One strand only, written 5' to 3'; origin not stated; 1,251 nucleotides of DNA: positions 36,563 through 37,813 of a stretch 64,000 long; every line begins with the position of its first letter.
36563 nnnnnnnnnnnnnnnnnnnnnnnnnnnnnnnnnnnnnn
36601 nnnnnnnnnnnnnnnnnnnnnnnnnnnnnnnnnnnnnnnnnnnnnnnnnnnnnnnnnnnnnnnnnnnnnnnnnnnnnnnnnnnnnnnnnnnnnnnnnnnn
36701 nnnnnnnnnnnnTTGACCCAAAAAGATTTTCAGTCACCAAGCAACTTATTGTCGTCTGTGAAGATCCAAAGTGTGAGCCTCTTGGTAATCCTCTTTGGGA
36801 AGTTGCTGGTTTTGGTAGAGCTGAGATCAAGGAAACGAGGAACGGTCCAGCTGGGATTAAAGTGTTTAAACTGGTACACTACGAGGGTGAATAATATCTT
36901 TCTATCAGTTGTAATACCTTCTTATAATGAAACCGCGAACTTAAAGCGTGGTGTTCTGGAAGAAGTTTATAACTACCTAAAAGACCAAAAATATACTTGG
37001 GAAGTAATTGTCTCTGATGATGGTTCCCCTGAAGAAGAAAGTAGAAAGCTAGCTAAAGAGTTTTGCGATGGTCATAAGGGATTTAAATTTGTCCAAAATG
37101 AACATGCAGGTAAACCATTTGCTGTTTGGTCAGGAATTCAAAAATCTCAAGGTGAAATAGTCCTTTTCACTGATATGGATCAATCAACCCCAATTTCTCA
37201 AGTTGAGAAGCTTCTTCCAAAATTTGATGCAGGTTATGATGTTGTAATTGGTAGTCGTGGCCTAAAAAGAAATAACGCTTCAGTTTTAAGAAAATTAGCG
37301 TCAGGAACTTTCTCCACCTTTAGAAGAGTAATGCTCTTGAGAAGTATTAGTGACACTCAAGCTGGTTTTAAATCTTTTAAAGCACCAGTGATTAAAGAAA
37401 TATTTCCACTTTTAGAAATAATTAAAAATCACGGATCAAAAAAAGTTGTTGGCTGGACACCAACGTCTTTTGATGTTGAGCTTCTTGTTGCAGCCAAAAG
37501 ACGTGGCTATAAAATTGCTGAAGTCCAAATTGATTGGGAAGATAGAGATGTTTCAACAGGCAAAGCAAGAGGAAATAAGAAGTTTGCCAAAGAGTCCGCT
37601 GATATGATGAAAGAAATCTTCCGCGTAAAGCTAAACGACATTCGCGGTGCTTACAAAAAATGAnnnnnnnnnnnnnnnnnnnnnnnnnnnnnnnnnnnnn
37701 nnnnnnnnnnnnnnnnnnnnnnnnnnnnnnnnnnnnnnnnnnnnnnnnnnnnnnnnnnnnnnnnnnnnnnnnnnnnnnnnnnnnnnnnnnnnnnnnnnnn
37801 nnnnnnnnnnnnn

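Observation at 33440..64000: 30-kb glycosylation mega-locus: at least 14 GT-C membrane glycosyltransferases interleaved with at least 6 Dpm1-like GT2 synthases, plus GtrA, a Wzx-like flippase and a GT4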

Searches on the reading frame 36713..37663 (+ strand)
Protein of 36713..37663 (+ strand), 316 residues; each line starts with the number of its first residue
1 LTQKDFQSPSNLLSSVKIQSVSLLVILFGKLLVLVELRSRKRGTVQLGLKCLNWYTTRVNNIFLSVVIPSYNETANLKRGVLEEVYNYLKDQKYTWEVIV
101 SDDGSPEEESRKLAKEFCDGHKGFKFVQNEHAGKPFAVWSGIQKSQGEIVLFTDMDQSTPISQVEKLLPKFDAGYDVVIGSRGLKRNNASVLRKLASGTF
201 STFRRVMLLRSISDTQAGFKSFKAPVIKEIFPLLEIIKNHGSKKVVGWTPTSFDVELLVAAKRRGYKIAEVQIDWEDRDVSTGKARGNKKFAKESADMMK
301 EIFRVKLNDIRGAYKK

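Call 5: search_protein_families(library=pfam, max_evalue=0.01, proteins=[window:36713-37663:+])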
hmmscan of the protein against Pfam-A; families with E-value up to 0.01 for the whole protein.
window:36713-37663:+ (316 aa): 2 families
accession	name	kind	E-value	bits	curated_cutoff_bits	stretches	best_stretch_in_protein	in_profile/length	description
PF00535.33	Glycos_transf_2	-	1e-23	84.5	23.3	1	65-231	1-168/168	Glycosyl transferase family 2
PF10111.15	Glyco_tranf_2_2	-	0.00071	19.6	27.3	1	65-168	1-103/276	Glycosyltransferase like family 2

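Call 10: search_protein_families(library=ncbifam, max_evalue=0.001, proteins=[window:36887-37663:+])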
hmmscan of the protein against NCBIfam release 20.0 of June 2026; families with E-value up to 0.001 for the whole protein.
window:36887-37663:+ (258 aa): 15 families
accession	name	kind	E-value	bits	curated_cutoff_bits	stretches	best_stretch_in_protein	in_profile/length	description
NF041391.1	DPhHxTase_Halo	equivalog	2.2e-17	62.8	375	1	12-224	3-190/213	dolichyl-phosphate hexose transferase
NF047588.1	GlcsyltransPgfSStrep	equivalog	2.7e-15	56.4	500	1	6-190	3-183/308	glycosyltransferase PgfS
NF007986.1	PRK10714.1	equivalog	3.7e-14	52.4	529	1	6-171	8-171/316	undecaprenyl-phosphate 4-deoxy-4-formamido-L-arabinose transferase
NF041875.1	EPS_EpsD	equivalog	4.9e-13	49.2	370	1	6-120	1-111/325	exopolysaccharide biosynthesis glycosyltransferase EpsD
NF050050.1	ProtGlycPglI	equivalog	2.7e-11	43.4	500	1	5-131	3-126/306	GalNAc(5)-diNAcBac-PP-undecaprenol beta-1,3-glucosyltransferase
NF007482.0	PRK10073.1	equivalog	1e-10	41.2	423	1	5-103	7-100/334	glycosyltransferase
NF038302.1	EPS_HpsE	equivalog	6.3e-10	38.5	300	1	6-100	3-98/307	hormogonium polysaccharide biosynthesis glycosyltransferase HpsE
TIGR04182.1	glyco_TIGR04182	equivalog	9e-10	38.4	325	1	7-222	3-195/293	S-layer glycoprotein N-glycosyltransferase AglJ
TIGR03937.1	PgaC_IcaA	equivalog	2.8e-09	36.4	422.3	1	6-144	47-182/407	poly-beta-1,6-N-acetyl-D-glucosamine synthase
TIGR04242.1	nodulat_NodC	equivalog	6.6e-08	31.9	550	1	7-114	51-157/395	chitooligosaccharide synthase NodC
NF010496.0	PRK13915.1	equivalog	1.1e-07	31.3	262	1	6-105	33-133/307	glucosyl-3-phosphoglycerate synthase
TIGR04283.1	glyco_like_mftF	equivalog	1.5e-07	31.2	182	1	6-113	1-97/221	TIGR04283 family arsenosugar biosynthesis glycosyltransferase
NF038299.1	EPS_HpsN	equivalog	2.2e-07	30.2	425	1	6-102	3-95/317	hormogonium polysaccharide biosynthesis glycosyltransferase HpsN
TIGR03965.1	mycofact_glyco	equivalog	5.2e-07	28.9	280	1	7-124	77-190/467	mycofactocin biosynthesis glycosyltransferase MftF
NF047683.1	TeichurnBiosyTuaG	equivalog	2.7e-06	27.2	400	1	5-110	7-108/252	teichuronic acid biosynthesis protein TuaG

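Call 61: search_solved_structures(query=window:36887-37663:+, max_evalue=0.001)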
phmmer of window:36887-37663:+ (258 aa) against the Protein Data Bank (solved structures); distinct sequences matched with E-value up to 0.001: 9.
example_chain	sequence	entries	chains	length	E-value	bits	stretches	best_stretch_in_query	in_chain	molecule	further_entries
5mlz_A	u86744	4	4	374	7.5e-13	51.8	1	4-208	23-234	Dolichol monophosphate mannose synthase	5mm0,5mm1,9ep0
5eke_A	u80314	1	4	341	1.7e-12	50.7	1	4-151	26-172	Uncharacterized glycosyltransferase sll0501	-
5ekp_C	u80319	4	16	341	1.7e-12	50.7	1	4-151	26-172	Uncharacterized glycosyltransferase sll0501 | Glycosyltransferase sll0501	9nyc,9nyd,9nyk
9nye_A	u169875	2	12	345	1.7e-12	50.6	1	4-151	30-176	Glycosyltransferase sll0501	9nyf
9bhc_C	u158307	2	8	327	4.2e-12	49.3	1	6-171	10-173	Undecaprenyl-phosphate 4-deoxy-4-formamido-L-arabinose transferase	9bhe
8vxh_A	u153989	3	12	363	5.4e-12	49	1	6-171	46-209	Undecaprenyl-phosphate 4-deoxy-4-formamido-L-arabinose transferase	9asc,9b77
9hwj_A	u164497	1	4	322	2.6e-09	40.2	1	6-144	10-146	Undecaprenyl-phosphate 4-deoxy-4-formamido-L-arabinose transferase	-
2z87_A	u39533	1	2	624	2.7e-05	27.1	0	6-98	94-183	Chondroitin synthase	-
2z86_A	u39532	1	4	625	2.7e-05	27.1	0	6-98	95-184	Chondroitin synthase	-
